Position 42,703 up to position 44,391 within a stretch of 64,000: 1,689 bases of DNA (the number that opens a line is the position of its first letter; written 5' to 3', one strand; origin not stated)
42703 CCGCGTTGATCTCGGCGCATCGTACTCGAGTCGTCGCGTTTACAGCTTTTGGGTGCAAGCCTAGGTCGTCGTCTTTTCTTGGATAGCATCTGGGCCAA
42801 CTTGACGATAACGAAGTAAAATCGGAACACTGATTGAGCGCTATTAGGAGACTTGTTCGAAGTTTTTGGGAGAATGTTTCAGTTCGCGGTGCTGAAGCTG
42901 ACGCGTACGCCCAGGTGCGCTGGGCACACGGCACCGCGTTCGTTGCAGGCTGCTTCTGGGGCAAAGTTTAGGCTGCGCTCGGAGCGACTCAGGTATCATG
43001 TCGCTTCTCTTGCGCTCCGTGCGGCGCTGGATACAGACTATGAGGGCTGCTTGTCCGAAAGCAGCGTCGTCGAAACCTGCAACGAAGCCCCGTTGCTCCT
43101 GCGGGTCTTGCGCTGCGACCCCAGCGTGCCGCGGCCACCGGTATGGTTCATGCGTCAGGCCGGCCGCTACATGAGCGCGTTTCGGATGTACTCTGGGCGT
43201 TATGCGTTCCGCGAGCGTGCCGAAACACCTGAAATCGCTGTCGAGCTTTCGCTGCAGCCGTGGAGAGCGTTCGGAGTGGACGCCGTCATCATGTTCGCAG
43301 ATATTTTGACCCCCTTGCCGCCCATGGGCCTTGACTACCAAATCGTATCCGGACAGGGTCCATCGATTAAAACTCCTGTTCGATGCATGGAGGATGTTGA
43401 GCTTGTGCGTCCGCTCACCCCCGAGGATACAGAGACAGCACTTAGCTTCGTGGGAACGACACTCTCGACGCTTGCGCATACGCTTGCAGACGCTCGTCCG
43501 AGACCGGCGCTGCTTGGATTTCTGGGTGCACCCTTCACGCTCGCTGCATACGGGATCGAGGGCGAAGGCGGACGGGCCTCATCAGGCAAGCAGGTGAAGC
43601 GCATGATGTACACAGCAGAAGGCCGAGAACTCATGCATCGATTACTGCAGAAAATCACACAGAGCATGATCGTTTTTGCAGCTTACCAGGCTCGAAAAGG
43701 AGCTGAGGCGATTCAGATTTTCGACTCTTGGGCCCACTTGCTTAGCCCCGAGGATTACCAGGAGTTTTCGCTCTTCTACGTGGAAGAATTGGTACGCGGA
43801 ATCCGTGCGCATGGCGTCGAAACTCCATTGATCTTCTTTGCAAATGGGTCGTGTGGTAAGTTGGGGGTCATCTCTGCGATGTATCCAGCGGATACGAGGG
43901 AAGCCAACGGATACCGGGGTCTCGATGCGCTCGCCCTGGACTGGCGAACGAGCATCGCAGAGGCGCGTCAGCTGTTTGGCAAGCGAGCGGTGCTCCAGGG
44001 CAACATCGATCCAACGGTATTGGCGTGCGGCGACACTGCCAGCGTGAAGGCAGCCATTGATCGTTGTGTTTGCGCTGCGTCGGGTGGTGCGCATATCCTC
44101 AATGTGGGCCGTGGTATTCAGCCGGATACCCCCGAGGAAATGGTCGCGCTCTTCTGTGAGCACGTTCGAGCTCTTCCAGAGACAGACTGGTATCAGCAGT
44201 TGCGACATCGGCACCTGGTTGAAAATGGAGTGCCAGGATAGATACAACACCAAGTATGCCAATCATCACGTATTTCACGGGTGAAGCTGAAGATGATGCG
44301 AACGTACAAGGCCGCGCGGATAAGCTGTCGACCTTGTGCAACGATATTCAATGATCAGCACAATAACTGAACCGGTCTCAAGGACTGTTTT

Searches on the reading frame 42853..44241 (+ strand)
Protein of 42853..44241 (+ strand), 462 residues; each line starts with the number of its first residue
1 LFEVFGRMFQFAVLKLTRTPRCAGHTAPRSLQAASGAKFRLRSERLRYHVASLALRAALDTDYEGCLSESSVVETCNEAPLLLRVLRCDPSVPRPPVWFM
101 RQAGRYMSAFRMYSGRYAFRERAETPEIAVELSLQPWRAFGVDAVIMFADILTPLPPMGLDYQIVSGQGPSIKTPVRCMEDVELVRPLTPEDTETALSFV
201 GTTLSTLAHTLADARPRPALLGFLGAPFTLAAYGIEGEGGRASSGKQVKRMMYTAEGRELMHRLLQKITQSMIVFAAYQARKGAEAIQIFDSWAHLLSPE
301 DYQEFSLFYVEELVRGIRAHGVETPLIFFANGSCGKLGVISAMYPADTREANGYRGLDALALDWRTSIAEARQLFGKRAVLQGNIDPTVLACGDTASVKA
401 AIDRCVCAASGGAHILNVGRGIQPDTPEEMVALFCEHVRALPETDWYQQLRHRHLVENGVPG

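Call 9: search_protein_families(library=pfam, proteins=[window:42853-44241:+], max_evalue=0.001)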
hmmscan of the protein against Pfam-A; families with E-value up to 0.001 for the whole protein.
window:42853-44241:+ (462 aa): 1 family
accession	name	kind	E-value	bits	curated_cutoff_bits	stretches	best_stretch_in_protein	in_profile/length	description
PF01208.23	URO-D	-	7.3e-95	318.3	23.9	1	81-440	5-345/346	Uroporphyrinogen decarboxylase (URO-D)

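Call 27: list_cluster_members(proteins=[window:42874-44238:+, window:38432-39205:-, window:52089-54014:+, window:56037-56897:+, window:56079-56897:+, window:48648-50249:-, window:45770-47140:+, window:57604-59292:+])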
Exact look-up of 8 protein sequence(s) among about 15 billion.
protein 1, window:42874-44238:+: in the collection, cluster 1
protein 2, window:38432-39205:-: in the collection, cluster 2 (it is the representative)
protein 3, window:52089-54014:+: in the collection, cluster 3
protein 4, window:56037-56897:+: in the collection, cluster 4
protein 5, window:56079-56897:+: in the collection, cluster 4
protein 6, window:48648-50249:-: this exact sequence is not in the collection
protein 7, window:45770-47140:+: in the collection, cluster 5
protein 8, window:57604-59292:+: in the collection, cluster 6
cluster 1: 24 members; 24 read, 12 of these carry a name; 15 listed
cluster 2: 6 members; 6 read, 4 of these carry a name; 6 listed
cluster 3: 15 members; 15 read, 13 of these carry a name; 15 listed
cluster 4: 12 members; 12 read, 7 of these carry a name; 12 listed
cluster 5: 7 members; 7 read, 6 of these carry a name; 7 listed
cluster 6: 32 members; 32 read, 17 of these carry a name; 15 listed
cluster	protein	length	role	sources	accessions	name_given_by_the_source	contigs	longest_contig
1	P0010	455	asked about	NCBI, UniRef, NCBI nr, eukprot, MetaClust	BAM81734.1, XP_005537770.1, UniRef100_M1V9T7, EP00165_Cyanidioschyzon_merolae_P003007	uroporphyrinogen decarboxylase [Cyanidioschyzon merolae strain 10D] | Uroporphyrinogen decarboxylase n=1 Tax=Cyanidioschyzon merolae (strain NIES-3377 / 10D) ... | XP_005537770.1 uroporphyrinogen decarboxylase [Cyanidioschyzon merolae strain 10D]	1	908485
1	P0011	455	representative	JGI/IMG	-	-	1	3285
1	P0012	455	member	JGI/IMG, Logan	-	uroporphyrinogen decarboxylase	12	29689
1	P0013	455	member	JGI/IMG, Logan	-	uroporphyrinogen decarboxylase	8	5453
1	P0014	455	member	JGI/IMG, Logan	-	uroporphyrinogen decarboxylase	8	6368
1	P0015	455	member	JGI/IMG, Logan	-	uroporphyrinogen decarboxylase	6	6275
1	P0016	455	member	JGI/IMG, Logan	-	uroporphyrinogen decarboxylase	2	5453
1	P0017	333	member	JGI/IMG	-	uroporphyrinogen decarboxylase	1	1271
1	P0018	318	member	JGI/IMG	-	uroporphyrinogen decarboxylase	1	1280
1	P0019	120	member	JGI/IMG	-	uroporphyrinogen decarboxylase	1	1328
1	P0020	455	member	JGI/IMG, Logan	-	uroporphyrinogen decarboxylase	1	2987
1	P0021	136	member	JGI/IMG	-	uroporphyrinogen decarboxylase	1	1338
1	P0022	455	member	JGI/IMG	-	uroporphyrinogen decarboxylase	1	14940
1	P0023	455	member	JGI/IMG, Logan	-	-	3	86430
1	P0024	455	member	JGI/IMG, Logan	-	-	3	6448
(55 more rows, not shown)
